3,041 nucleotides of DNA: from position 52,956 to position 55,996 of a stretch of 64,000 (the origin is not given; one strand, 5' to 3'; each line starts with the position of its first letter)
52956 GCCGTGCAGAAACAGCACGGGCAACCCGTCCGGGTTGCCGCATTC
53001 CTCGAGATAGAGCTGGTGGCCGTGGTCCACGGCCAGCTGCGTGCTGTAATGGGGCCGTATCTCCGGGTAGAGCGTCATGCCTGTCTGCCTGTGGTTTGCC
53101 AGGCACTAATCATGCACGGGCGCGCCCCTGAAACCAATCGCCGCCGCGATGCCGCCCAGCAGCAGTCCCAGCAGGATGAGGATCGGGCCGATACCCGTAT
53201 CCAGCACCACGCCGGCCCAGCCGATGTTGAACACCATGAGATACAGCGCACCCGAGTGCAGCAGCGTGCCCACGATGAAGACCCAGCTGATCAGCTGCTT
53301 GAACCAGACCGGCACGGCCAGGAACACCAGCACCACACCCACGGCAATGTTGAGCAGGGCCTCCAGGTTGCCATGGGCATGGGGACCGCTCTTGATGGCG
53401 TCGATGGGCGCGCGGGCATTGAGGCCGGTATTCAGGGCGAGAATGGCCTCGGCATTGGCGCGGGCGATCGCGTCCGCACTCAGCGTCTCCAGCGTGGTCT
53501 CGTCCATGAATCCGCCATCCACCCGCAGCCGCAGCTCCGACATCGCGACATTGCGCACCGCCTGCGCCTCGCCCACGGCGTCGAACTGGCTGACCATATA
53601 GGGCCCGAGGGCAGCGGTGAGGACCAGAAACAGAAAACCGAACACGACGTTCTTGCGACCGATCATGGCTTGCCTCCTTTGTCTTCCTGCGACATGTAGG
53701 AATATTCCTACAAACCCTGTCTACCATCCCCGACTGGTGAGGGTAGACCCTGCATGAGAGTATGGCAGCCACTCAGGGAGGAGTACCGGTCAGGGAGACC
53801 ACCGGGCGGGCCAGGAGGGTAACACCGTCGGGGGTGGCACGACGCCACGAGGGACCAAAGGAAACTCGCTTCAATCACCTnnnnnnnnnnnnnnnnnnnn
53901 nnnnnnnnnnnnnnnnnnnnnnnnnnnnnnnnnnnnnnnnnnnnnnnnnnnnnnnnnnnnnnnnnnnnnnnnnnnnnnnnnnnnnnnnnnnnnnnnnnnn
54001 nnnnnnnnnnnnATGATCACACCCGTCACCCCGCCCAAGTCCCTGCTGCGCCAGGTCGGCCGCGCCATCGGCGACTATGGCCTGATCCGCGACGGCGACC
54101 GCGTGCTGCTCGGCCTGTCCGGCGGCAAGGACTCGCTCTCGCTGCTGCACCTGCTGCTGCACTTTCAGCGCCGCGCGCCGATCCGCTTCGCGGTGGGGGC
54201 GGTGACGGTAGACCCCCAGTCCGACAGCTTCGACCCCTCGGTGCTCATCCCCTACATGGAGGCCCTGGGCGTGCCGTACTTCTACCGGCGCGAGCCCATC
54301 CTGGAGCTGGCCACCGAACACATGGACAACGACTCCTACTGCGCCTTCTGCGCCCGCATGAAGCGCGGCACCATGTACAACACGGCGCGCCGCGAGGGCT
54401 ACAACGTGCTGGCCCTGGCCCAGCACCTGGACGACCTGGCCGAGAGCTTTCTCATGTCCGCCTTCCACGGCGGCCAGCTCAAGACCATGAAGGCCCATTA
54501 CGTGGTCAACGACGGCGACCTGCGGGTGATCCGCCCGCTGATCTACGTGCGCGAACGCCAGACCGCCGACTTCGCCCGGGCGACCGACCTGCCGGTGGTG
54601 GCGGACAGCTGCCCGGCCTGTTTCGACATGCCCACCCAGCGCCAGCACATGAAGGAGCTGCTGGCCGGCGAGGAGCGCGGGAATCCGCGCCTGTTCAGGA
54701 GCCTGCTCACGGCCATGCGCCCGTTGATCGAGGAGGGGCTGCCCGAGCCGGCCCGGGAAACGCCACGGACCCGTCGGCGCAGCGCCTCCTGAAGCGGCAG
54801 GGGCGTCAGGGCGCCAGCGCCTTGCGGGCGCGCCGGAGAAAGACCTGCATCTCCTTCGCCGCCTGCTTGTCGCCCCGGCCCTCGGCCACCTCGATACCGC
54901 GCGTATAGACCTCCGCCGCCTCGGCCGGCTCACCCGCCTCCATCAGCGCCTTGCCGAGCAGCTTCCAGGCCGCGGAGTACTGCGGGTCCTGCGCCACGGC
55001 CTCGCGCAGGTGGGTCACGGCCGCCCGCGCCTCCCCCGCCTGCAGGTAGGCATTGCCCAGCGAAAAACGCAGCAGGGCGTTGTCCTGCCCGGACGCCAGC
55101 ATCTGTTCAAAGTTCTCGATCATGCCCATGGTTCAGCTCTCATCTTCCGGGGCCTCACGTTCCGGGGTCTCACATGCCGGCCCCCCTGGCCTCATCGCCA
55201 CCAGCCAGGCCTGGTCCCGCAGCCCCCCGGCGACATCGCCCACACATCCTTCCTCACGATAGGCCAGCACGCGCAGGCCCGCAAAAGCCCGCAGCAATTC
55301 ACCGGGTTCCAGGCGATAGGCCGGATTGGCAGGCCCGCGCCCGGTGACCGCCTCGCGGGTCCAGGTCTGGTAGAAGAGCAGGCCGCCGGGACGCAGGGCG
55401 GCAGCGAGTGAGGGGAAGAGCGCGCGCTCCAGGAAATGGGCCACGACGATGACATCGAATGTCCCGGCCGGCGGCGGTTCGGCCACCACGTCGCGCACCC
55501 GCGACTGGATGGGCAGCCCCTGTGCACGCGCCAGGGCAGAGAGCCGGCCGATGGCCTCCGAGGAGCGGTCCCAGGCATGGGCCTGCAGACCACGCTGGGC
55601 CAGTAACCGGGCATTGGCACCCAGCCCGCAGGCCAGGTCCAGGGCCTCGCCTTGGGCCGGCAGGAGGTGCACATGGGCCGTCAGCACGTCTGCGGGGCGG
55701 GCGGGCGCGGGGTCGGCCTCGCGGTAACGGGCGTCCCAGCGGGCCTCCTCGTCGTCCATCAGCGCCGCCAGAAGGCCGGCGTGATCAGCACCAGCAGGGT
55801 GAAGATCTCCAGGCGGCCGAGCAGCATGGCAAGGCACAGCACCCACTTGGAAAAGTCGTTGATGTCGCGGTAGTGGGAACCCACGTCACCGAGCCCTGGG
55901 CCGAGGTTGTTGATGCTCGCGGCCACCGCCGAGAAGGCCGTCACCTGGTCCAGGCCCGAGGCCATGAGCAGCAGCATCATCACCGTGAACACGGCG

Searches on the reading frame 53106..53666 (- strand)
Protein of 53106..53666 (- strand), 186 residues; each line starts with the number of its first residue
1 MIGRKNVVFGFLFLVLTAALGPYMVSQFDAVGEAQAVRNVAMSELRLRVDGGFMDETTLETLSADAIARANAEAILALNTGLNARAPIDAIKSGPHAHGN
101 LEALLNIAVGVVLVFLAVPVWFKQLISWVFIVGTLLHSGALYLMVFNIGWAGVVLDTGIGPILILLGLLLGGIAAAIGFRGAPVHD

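Call 17: search_protein_families(library=pfam, proteins=[window:53106-53666:-], max_evalue=0.01)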
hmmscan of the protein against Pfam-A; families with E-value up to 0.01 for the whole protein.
window:53106-53666:- (186 aa): 1 family
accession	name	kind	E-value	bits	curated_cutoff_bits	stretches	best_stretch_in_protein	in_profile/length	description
PF04241.20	DUF423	-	0.0013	19.4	25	1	114-153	34-80/86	Protein of unknown function (DUF423)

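Call 72: find_encoding_contigs(protein=window:53106-53666:-, flank=3000, max_places=6)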
Protein window:53106-53666:- (186 aa): no gene with exactly this product is on record in the collection.

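Call 73: find_homologous_proteins(query=window:53106-53666:-, max_evalue=0.00001)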
Query window:53106-53666:- (186 aa): 921 proteins with E <= 0.00001 among 3885 candidates; the best 120 are listed.
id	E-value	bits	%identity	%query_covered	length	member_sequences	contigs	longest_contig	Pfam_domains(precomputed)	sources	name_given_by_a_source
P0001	3.5e-105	367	95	100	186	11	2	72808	-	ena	-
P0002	1.6e-95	336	84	100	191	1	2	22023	-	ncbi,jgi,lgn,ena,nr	ncbi:MAG TPA: hypothetical protein ENN42_02170 [Thioalkalivibrio sp.]|nr:hypothetical protein [Thioa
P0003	2.8e-93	329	83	100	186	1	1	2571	-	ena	-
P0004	9.5e-93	327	82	100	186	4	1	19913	-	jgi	jgi:hypothetical protein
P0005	1.9e-89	316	80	100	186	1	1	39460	-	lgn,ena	-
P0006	2.7e-69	250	65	100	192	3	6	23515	-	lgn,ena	-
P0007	1.1e-68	249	66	100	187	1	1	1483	-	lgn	-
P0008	1.1e-68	248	64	100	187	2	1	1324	-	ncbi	-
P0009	2.1e-68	248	69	100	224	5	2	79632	-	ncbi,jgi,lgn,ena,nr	ncbi:MAG: hypothetical protein KKA36_05410 [Gammaproteobacteria bacterium]|nr:hypothetical protein [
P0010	2.8e-68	247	71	100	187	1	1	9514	-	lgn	-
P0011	3.8e-67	243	68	99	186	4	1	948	-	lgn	-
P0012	5.9e-67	243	63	100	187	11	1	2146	-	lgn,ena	-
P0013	1.4e-66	242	65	100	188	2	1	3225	-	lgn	-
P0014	1.8e-66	241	61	100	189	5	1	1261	-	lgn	-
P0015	3.6e-66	240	67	100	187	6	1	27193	-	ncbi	-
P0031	2.6e-64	234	62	100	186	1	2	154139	-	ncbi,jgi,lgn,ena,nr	ncbi:MAG: hypothetical protein OEZ68_10310 [Gammaproteobacteria bacterium]|nr:hypothetical protein [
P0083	1.7e-60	222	59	100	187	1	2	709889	-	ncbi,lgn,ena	ncbi:MAG: hypothetical protein WCC36_00730 [Gammaproteobacteria bacterium]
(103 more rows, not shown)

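Call 74: find_encoding_contigs(protein=P0001, flank=2500, max_places=3)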
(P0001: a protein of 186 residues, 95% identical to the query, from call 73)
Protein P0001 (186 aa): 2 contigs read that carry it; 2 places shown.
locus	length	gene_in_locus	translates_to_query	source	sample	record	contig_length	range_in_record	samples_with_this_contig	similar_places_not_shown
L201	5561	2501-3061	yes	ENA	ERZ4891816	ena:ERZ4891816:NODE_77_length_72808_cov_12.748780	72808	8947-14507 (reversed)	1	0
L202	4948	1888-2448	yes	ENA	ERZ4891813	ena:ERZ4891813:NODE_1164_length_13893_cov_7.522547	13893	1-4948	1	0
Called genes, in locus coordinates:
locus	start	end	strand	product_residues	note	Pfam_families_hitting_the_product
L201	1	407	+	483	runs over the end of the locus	PF02386:TrkH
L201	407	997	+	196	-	PF03848:TehB (weak), PF13489:Methyltransf_23, PF08241:Methyltransf_11, PF08242:Methyltransf_12, PF13649:Methyltransf_25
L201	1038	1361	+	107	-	PF14561:TPR_20 (faint), PF13424:TPR_12 (faint), PF13431:TPR_17 (faint), PF03704:BTAD (weak), PF13428:TPR_14 (weak), PF13432:TPR_16, PF13414:TPR_11 (weak), PF14559:TPR_19, +4 more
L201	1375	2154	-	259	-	PF01171:ATP_bind_3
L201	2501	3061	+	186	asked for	-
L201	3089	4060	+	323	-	PF00561:Abhydrolase_1, PF12146:Hydrolase_4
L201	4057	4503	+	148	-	PF02580:Tyr_Deacylase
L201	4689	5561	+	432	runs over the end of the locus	PF00909:Ammonium_transp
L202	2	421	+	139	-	?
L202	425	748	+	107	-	PF13424:TPR_12 (faint), PF13431:TPR_17 (faint), PF03704:BTAD (weak), PF00515:TPR_1 (faint), PF13428:TPR_14 (weak), PF13432:TPR_16, PF13414:TPR_11 (weak), PF14559:TPR_19, +3 more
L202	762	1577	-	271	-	PF01171:ATP_bind_3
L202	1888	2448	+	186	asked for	-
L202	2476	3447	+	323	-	PF00561:Abhydrolase_1, PF12146:Hydrolase_4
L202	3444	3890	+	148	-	PF02580:Tyr_Deacylase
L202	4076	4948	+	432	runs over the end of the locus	PF00909:Ammonium_transp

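Call 75: find_encoding_contigs(protein=P0004, flank=2500, max_places=3)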
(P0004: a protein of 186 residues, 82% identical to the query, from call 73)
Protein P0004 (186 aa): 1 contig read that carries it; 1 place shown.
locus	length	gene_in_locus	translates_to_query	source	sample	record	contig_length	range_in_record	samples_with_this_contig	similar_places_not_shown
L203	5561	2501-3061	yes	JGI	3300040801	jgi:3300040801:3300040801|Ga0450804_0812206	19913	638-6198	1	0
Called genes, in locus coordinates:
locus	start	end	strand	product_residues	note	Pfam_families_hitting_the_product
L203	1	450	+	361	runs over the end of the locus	?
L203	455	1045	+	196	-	PF03848:TehB (weak), PF13489:Methyltransf_23, PF08241:Methyltransf_11 (weak), PF08242:Methyltransf_12 (weak), PF13649:Methyltransf_25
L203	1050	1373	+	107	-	PF12895:ANAPC3 (weak), PF13431:TPR_17 (faint), PF13424:TPR_12 (faint), PF00515:TPR_1 (faint), PF07719:TPR_2 (faint), PF13428:TPR_14 (weak), PF13432:TPR_16, PF14559:TPR_19, +3 more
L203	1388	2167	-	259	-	PF01171:ATP_bind_3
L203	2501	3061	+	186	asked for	-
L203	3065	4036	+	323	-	PF00561:Abhydrolase_1, PF12146:Hydrolase_4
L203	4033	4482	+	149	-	PF02580:Tyr_Deacylase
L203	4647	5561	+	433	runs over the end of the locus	PF00909:Ammonium_transp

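Call 76: find_encoding_contigs(protein=P0005, flank=2500, max_places=3)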
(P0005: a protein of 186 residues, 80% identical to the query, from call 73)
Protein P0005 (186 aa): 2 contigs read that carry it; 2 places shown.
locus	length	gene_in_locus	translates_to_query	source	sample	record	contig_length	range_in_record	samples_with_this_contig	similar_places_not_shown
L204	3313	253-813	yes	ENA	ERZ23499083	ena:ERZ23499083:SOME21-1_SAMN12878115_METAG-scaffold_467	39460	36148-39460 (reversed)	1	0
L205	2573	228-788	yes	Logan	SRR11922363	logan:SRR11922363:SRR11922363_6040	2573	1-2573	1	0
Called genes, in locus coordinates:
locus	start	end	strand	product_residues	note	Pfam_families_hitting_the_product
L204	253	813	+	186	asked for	-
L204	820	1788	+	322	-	PF00561:Abhydrolase_1, PF12146:Hydrolase_4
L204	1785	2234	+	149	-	PF02580:Tyr_Deacylase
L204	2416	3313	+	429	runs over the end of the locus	PF00909:Ammonium_transp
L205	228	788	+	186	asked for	-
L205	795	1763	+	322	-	PF00561:Abhydrolase_1, PF12146:Hydrolase_4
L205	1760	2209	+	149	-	PF02580:Tyr_Deacylase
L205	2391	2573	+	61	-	?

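Call 80: find_encoding_contigs(protein=P0009, flank=2000, max_places=2)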
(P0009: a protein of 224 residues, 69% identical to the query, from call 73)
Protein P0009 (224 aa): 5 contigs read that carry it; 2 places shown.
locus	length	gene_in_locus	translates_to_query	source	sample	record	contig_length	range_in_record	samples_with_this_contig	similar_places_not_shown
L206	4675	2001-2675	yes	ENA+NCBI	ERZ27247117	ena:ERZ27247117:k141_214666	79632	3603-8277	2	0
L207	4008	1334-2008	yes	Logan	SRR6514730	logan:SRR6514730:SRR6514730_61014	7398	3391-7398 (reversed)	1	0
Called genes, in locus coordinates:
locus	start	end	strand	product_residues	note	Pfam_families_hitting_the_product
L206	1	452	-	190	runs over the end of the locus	PF14803:Zn_ribbon_Nudix, PF00293:NUDIX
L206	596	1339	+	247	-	PF03741:TerC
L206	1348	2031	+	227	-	PF04298:Zn_peptidase_2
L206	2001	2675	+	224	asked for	-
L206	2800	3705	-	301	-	PF00892:EamA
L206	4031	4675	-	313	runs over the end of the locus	PF12483:GIDE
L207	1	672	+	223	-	?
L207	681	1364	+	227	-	PF04298:Zn_peptidase_2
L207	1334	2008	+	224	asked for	-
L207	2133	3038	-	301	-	PF00892:EamA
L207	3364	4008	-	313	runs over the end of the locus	PF12483:GIDE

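Call 81: find_encoding_contigs(protein=P0031, flank=2000, max_places=2)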
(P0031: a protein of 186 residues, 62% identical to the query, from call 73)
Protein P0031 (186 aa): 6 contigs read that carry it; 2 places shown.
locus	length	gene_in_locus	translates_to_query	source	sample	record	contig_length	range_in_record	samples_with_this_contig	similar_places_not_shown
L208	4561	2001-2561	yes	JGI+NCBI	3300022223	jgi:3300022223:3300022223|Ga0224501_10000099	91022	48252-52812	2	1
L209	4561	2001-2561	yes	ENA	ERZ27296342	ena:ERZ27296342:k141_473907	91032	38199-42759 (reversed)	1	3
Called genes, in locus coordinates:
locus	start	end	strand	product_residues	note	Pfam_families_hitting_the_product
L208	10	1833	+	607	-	PF00009:GTP_EFTU, PF01926:MMR_HSR1 (weak), PF03144:GTP_EFTU_D2, PF00679:EFG_C, PF21018:BipA_C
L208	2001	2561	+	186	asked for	-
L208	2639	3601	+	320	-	PF00561:Abhydrolase_1, PF12146:Hydrolase_4, PF12697:Abhydrolase_6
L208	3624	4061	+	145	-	PF02580:Tyr_Deacylase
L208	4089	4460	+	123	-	PF04247:SirB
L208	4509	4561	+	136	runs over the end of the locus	-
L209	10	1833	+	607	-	PF00009:GTP_EFTU, PF01926:MMR_HSR1 (weak), PF03144:GTP_EFTU_D2, PF00679:EFG_C, PF21018:BipA_C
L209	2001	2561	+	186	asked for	-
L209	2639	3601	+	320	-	PF00561:Abhydrolase_1, PF12146:Hydrolase_4, PF12697:Abhydrolase_6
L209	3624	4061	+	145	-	PF02580:Tyr_Deacylase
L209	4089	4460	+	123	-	PF04247:SirB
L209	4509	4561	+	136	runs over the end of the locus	-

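Call 82: find_encoding_contigs(protein=P0083, flank=2000, max_places=2)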
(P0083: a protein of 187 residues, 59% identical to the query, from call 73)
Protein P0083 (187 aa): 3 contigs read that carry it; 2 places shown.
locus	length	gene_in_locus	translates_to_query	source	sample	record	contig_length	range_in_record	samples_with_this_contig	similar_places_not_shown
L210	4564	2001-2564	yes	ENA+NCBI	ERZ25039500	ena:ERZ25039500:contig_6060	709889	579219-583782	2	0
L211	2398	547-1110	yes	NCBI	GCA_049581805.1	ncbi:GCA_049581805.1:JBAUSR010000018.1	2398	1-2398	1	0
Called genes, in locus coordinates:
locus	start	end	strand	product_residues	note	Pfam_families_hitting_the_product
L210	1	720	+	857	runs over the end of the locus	PF02574:S-methyl_trans, PF00809:Pterin_bind, PF02607:B12-binding_2, PF02310:B12-binding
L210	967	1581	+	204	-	PF13686:DrsE_2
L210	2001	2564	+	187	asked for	-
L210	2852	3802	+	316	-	PF00561:Abhydrolase_1, PF12146:Hydrolase_4 (weak), PF12697:Abhydrolase_6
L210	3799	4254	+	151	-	PF02580:Tyr_Deacylase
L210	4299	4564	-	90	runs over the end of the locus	-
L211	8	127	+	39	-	PF13686:DrsE_2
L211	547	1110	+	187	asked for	-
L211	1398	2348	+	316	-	PF00561:Abhydrolase_1, PF12146:Hydrolase_4 (weak), PF12697:Abhydrolase_6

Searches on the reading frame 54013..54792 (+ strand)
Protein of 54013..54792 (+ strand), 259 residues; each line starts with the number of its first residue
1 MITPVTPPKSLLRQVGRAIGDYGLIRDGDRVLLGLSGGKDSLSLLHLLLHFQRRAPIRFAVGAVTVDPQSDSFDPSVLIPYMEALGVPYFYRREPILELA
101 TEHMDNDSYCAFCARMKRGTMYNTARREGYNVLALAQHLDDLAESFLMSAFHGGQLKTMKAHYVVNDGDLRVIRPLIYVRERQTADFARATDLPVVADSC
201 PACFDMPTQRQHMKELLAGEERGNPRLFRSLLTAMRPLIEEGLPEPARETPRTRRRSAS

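Call 10: find_related_loci(query=window:54013-54789:+, collection=genome_contigs, flank=3000)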
Query window:54013-54789:+ (259 aa) in genome_contigs; peptide patterns used: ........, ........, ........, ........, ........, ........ (x = any residue, [..] = any of these).
286 stretches matched a pattern; 154 encode a relative of the query (tblastn E <= 1e-3); the best 80 are kept; 80 distinct loci.
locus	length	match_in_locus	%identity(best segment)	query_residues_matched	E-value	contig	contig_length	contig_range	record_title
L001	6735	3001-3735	93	1-245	9e-147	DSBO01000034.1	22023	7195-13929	MAG TPA_asm: Thioalkalivibrio sp. isolate SpSt-1174 Ga0129302_1000902, whole genome shotgun sequence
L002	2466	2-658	98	41-259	2e-153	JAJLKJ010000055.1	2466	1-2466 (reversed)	MAG: Gammaproteobacteria bacterium isolate PE-1-81 k141_1196633, whole genome shotgun sequence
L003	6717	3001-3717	79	5-243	5e-131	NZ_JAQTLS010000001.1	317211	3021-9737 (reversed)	MAG: Thiothrix sp. isolate STA_22 NODE_53_length_317211_cov_28.138840_Sandtown_A, whole genome shotgun sequence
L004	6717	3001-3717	77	5-243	3e-129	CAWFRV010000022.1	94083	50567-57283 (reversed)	MAG: uncultured Gammaproteobacteria bacterium isolate MFD00905.bin.3.287 genome assembly, contig: contig_77844, whole ge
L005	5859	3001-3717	77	5-243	7e-129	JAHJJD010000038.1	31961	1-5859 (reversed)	MAG: Gammaproteobacteria bacterium isolate Modern_marine_rock_biofilm.mb.20 Modern_marine_rock.mb.20_k141_204598, whole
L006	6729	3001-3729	77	3-245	7e-129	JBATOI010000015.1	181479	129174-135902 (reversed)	MAG: Thiolinea sp. isolate MFD10494_ilm_asm_bin24 k127_209533, whole genome shotgun sequence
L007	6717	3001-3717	77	5-243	5e-129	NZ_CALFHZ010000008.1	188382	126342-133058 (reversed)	MAG: uncultured Thiothrix sp. isolate SRR6231133_bin.14_CONCOCT_v1.1_MAG ERZ650265.14, whole genome shotgun sequence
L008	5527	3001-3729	76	3-245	2e-128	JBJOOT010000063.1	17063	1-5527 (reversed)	MAG: Pseudomonadota bacterium isolate watershed3_2019_sw_WHONDRS-S19S_0084_A_bin.8 scaffold_0000360, whole genome shotgu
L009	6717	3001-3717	78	5-243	1e-128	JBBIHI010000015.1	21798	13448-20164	MAG: Thiotrichaceae bacterium isolate FAS170219_bin_110 NODE_202_length_21798_cov_2.88127, whole genome shotgun sequence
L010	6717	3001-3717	77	5-243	2e-128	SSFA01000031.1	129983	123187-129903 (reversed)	MAG: Thiothrix sp. isolate Bin_56_1 c_000000113858, whole genome shotgun sequence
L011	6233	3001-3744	74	5-252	1e-127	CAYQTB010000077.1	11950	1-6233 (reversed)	MAG TPA_asm: uncultured Thiothrix sp. isolate binchicken_co37_67 genome assembly, contig: NODE_2370_length_11950_cov_264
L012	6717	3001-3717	76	5-243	6e-127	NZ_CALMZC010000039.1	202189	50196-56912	MAG: uncultured Thiothrix sp. isolate SRR2107216_bin.17_CONCOCT_v1.1_MAG ERZ794920.12, whole genome shotgun sequence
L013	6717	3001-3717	76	5-243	7e-127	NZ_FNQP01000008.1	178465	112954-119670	Thiothrix caldifontis strain DSM 21228, whole genome shotgun sequence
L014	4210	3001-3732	73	1-244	3e-127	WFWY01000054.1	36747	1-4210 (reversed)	MAG: Thiotrichaceae bacterium isolate S141_29 k151_224466, whole genome shotgun sequence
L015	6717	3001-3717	77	5-243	7e-127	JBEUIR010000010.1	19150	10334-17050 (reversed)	MAG: Candidatus Thiothrix namsaraevi isolate LIN_1_Thio scaffold_10, whole genome shotgun sequence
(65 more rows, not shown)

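Call 17: search_protein_families(library=pfam, proteins=[window:54013-54792:+], max_evalue=0.01)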
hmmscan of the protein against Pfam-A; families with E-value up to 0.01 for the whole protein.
window:54013-54792:+ (259 aa): 1 family
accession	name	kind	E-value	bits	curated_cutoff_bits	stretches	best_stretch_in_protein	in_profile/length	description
PF01171.26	ATP_bind_3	-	2.2e-18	67.1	27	1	31-199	2-167/182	PP-loop family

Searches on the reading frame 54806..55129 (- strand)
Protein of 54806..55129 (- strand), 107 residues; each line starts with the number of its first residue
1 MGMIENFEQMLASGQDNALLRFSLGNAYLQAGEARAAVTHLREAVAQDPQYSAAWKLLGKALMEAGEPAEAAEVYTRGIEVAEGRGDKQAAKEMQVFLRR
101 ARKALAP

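Call 17: search_protein_families(library=pfam, proteins=[window:54806-55129:-], max_evalue=0.01)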
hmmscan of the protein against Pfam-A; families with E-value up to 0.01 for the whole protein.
window:54806-55129:- (107 aa): 20 families
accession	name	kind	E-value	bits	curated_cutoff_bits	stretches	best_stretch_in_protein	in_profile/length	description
PF13432.12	TPR_16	-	2.5e-14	53.8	32.7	2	24-78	3-57/65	Tetratricopeptide repeat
PF14559.12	TPR_19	-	3.8e-11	43.6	25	1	29-81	2-54/68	Tetratricopeptide repeat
PF07719.23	TPR_2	-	6.2e-11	42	27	2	53-82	2-31/34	Tetratricopeptide repeat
PF13428.12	TPR_14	-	1.4e-10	41.2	23.5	2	21-60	4-43/44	Tetratricopeptide repeat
PF00515.34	TPR_1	-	4.8e-10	39.3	27.8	2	53-82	2-31/34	Tetratricopeptide repeat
PF13414.12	TPR_11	-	5e-08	33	26.8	1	25-66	1-42/42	TPR repeat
PF13176.12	TPR_7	-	6e-08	32.6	27.9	1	54-88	1-35/36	Tetratricopeptide repeat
PF13431.12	TPR_17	-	2.1e-07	31.1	24.4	1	41-71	2-32/34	Tetratricopeptide repeat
PF13181.12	TPR_8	-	8e-07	29.2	25.7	0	22-50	5-33/34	Tetratricopeptide repeat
PF03704.23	BTAD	-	4.3e-06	27.6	22.1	1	22-81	66-125/146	Bacterial transcriptional activator domain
PF13424.12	TPR_12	-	6.9e-06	26.6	30.1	0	17-47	44-74/77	Tetratricopeptide repeat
PF14561.12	TPR_20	-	1.8e-05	25.4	25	1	4-51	8-55/90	Tetratricopeptide repeat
PF12895.13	ANAPC3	-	0.0001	23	27.2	1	7-75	12-79/82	Anaphase-promoting complex, cyclosome, subunit 3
PF13174.12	TPR_6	-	0.00032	21.6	26.3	0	22-50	4-32/33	Tetratricopeptide repeat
PF24575.1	TPR_Slam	-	0.00047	21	35.2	1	14-73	43-102/104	Surface lipoprotein assembly modifier, N-terminal TPR repeats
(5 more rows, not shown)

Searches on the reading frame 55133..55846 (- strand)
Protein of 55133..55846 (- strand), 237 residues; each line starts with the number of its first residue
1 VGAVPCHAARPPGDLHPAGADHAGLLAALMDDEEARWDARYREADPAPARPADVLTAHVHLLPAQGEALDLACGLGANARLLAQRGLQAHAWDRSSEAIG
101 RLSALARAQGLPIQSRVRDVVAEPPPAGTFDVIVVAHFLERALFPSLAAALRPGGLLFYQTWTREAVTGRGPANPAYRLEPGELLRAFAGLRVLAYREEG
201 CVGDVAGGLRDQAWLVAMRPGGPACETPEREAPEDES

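Call 17: search_protein_families(library=pfam, proteins=[window:55133-55846:-], max_evalue=0.01)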
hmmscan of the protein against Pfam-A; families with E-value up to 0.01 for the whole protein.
window:55133-55846:- (237 aa): 7 families
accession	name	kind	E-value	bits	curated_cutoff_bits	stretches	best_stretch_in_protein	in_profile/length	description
PF13649.12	Methyltransf_25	-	4.1e-12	47.1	27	1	69-155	2-97/97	Methyltransferase domain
PF13489.12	Methyltransf_23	-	5.3e-12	46.2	27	1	58-172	16-130/164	Methyltransferase domain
PF08241.18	Methyltransf_11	-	3.8e-09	37.5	21.2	1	69-158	1-94/95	Methyltransferase domain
PF08242.18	Methyltransf_12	-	1.3e-08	35.9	30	1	69-157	1-98/98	Methyltransferase domain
PF03848.20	TehB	-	1.5e-06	28.2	20.4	1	53-149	21-118/193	Tellurite resistance protein TehB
PF13847.12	Methyltransf_31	-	0.00036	20.7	27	1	67-151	6-94/145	Methyltransferase domain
PF05175.20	MTS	-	0.00064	19.8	23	1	60-134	28-103/170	Methyltransferase small domain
